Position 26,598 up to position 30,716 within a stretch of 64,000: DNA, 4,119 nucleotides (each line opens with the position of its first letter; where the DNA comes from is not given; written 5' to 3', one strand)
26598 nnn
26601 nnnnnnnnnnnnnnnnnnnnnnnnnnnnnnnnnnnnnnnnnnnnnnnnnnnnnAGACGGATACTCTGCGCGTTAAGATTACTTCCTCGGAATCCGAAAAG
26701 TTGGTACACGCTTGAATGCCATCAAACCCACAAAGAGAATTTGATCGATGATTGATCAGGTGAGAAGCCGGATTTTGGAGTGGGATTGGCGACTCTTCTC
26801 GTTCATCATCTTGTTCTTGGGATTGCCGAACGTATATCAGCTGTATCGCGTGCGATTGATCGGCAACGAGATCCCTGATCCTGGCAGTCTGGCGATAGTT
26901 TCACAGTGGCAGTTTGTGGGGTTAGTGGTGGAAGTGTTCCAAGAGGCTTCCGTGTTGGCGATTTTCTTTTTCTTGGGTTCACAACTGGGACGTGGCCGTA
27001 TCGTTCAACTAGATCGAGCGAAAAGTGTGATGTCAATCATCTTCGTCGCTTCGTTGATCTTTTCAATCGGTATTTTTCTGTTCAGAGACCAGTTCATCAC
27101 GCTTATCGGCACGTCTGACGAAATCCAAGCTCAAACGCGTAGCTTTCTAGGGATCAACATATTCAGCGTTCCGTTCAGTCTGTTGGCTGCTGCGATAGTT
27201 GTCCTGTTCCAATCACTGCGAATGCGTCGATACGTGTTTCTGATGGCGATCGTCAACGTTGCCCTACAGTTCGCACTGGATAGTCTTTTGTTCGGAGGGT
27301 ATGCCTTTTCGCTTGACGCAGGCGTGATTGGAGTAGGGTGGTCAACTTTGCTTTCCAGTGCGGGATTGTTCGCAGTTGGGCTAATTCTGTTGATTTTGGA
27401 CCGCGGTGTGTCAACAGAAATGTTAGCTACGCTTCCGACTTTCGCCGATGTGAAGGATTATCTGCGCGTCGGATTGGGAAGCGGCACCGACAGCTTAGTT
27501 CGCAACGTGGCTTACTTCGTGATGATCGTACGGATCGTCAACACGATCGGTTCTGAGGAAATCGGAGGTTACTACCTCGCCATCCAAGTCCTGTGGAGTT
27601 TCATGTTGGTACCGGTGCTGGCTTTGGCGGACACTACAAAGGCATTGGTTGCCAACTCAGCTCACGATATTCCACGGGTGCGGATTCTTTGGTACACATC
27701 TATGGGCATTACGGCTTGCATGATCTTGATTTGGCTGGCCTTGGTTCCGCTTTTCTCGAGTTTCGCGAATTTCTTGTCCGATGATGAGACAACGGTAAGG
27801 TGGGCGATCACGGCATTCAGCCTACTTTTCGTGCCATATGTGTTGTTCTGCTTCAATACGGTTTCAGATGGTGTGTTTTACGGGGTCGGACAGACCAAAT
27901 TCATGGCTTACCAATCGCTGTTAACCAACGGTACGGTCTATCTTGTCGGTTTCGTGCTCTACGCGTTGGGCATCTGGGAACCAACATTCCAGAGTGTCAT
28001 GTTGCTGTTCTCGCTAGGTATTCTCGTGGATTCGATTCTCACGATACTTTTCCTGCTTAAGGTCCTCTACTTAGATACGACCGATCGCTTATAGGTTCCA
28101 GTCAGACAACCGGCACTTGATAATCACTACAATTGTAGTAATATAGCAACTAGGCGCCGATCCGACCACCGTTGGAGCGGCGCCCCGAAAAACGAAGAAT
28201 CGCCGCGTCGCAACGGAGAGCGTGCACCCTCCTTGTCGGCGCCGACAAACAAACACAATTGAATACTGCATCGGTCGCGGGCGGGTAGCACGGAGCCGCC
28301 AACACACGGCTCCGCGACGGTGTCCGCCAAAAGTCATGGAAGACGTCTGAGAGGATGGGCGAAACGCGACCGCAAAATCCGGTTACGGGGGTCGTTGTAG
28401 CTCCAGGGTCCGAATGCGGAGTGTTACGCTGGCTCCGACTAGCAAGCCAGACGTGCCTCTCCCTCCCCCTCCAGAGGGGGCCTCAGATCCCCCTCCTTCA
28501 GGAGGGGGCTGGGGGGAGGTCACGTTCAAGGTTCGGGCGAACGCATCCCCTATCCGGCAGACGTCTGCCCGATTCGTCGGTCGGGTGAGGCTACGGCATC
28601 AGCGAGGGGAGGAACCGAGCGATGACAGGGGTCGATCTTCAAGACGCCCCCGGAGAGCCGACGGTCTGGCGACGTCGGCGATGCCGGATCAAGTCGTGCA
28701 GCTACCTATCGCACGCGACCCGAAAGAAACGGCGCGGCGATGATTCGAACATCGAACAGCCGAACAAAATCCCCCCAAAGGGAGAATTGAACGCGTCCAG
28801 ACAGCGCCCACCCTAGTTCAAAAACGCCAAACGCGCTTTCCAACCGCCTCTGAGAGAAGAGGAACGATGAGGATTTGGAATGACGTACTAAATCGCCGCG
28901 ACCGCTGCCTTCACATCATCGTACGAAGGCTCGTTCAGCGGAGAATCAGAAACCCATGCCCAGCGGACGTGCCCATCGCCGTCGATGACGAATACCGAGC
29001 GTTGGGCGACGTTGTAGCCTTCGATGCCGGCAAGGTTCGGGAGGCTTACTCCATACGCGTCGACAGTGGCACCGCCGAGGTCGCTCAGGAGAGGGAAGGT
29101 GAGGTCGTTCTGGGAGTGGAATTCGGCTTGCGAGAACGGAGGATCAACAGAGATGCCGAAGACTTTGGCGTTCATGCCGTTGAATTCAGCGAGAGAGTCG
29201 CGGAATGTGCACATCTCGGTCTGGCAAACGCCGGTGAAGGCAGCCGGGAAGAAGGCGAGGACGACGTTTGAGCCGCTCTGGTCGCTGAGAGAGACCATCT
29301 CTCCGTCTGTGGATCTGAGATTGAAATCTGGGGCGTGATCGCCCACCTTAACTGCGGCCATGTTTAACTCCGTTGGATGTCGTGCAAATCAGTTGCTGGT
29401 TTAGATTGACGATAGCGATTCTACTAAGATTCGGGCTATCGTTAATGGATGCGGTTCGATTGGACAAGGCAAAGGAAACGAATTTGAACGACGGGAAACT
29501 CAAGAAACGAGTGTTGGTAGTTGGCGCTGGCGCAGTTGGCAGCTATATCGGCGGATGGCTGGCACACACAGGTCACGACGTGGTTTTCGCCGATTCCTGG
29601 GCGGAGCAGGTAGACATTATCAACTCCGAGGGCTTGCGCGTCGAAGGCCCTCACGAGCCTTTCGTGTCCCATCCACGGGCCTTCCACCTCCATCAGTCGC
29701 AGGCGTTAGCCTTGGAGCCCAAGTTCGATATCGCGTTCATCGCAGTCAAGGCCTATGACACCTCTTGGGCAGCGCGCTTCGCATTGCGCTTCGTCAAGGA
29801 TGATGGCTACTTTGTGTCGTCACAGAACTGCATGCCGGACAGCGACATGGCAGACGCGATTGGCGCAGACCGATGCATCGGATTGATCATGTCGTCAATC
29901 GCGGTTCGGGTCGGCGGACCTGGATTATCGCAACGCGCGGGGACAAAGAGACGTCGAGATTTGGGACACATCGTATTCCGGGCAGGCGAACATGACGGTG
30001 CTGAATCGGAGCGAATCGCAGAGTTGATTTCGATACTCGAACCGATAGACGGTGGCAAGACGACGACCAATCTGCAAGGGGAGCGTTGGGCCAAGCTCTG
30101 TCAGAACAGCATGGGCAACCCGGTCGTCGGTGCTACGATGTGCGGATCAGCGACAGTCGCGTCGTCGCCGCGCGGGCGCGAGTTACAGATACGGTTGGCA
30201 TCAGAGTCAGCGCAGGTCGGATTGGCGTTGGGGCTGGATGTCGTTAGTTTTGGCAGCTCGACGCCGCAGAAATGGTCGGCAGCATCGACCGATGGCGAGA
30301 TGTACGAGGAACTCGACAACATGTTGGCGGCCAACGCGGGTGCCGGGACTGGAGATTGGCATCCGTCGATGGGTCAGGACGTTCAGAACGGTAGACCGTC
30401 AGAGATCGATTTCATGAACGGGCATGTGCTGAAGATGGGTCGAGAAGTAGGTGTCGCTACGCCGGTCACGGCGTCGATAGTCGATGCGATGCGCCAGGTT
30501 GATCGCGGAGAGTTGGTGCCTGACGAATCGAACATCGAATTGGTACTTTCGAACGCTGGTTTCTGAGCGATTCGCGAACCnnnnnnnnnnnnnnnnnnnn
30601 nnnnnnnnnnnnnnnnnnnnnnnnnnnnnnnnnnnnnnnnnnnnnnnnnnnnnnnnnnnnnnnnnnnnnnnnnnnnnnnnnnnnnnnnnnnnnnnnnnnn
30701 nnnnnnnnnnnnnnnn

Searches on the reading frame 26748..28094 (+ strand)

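Call 16: search_protein_families(library=ncbifam, proteins=[window:26748-28094:+], max_evalue=0.00001)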
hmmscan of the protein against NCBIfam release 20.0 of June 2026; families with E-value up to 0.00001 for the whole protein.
window:26748-28094:+ (448 aa): 3 families
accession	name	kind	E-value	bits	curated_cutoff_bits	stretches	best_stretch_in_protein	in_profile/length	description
NF045539.1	MATE_efflux1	equivalog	3.2e-79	267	350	1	13-432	2-411/411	MATE family Na+-driven efflux transporter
TIGR00797.1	matE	subfamily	7.9e-20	71.1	147.4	1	56-400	36-379/396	MATE family efflux transporter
NF052396.1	MATE_WgkD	equivalog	7.6e-10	38.3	510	1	90-437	81-421/428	tryglysin-associated MATE efflux transporter WgkD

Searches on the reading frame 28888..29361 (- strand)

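Call 45: search_protein_families(library=pfam, proteins=[window:28888-29361:-], max_evalue=0.000001)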
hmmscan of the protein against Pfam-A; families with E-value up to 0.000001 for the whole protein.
window:28888-29361:- (157 aa): 2 families
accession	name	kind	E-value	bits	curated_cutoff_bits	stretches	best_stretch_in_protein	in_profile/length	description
PF00578.27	AhpC-TSA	-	2.2e-38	131.5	26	1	6-134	1-123/124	AhpC/TSA family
PF08534.16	Redoxin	-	6.4e-26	91.4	26.6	1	5-150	1-147/148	Redoxin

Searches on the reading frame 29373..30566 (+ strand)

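Call 16: search_protein_families(library=ncbifam, proteins=[window:29373-30566:+], max_evalue=0.00001)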
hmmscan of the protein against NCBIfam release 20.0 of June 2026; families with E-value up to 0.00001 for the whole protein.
window:29373-30566:+ (397 aa): 13 families
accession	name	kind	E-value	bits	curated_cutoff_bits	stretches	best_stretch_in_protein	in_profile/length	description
TIGR00745.1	apbA_panE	subfamily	3.6e-43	148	141.35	1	46-377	1-302/305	2-dehydropantoate 2-reductase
NF005091.0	PRK06522.2-2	equivalog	7.7e-32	110.7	252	2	46-289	3-229/302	2-dehydropantoate 2-reductase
NF005089.0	PRK06522.1-4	subfamily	8.3e-28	97.7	223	2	155-377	126-318/326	2-dehydropantoate 2-reductase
NF005092.1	PRK06522.2-3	equivalog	2.4e-23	82.7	500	1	46-289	2-228/296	2-dehydropantoate 2-reductase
NF005088.0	PRK06522.1-2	subfamily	2.9e-22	79.2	371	2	46-285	2-229/308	2-dehydropantoate 2-reductase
NF006083.0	PRK08229.1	equivalog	1.1e-20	73.9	371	2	45-160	3-116/341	2-dehydropantoate 2-reductase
NF005094.0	PRK06522.2-5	equivalog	9.5e-20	71.1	382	1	46-368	2-293/307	2-dehydropantoate 2-reductase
NF004887.0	PRK06249.1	equivalog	1.4e-17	63.9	360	1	44-282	5-237/316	putative 2-dehydropantoate 2-reductase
NF009543.0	PRK12921.1-5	equivalog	9.3e-15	54.6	339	1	47-92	3-48/305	oxidoreductase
NF005093.0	PRK06522.2-4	equivalog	6e-12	45.5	308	1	46-154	5-106/304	2-dehydropantoate 2-reductase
NF005087.0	PRK06522.1-1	equivalog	1.7e-11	43.8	351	1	326-376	238-288/296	2-dehydropantoate 2-reductase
NF009541.0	PRK12921.1-1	equivalog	1e-07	31.6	338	0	327-371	243-287/297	oxidoreductase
NF004311.0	PRK05708.1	equivalog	2.2e-07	30.1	378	0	325-373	245-293/305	putative 2-dehydropantoate 2-reductase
